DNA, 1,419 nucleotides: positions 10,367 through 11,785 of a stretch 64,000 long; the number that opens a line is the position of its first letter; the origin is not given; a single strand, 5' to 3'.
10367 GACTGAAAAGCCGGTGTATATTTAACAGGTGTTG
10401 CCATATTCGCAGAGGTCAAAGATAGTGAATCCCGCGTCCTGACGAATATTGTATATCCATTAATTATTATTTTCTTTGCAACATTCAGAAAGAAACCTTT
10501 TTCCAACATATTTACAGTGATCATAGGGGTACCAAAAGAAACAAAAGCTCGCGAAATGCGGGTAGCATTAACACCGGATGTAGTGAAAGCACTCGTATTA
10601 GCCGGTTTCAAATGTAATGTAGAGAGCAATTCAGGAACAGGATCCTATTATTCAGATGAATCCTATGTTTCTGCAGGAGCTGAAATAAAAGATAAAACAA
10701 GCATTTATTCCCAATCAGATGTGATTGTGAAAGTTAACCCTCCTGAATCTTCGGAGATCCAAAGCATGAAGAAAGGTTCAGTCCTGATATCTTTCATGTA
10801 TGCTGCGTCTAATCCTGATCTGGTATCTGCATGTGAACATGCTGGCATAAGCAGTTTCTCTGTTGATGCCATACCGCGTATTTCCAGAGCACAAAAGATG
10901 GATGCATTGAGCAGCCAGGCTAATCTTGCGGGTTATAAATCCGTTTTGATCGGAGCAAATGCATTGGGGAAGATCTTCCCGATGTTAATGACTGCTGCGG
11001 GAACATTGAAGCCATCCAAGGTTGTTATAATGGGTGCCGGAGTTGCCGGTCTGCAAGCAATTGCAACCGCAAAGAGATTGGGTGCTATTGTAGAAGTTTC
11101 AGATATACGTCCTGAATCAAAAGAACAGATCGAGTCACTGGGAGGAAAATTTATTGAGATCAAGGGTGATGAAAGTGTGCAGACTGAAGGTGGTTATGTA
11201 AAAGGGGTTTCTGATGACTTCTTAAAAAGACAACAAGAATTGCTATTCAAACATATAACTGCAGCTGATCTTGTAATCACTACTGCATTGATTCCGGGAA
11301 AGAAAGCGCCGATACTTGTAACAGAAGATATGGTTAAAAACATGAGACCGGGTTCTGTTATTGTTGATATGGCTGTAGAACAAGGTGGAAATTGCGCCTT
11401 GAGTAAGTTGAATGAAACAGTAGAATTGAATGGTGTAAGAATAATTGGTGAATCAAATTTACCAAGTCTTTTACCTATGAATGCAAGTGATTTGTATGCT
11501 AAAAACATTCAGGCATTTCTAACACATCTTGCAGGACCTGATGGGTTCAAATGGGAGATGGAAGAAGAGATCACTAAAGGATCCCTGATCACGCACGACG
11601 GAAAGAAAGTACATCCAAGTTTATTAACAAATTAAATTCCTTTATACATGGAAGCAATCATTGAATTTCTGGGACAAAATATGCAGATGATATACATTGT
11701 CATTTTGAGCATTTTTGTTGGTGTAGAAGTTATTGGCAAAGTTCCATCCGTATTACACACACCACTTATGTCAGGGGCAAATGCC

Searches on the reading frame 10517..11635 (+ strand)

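Call 39: search_protein_families(library=ncbifam, proteins=[window:10517-11635:+], max_evalue=1e-10)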
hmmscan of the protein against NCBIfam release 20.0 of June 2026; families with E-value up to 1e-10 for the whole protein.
window:10517-11635:+ (372 aa): 3 families
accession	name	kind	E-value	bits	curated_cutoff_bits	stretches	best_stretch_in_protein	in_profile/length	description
NF006942.0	PRK09424.1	equivalog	1.3e-126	423.3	383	1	1-368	1-370/510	Re/Si-specific NAD(P)(+) transhydrogenase subunit alpha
TIGR00561.1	pntA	equivalog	6e-113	378.2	444.4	1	3-368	2-369/511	Re/Si-specific NAD(P)(+) transhydrogenase subunit alpha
TIGR00518.1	alaDH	equivalog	2.1e-53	181.6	391.85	1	1-363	1-348/370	alanine dehydrogenase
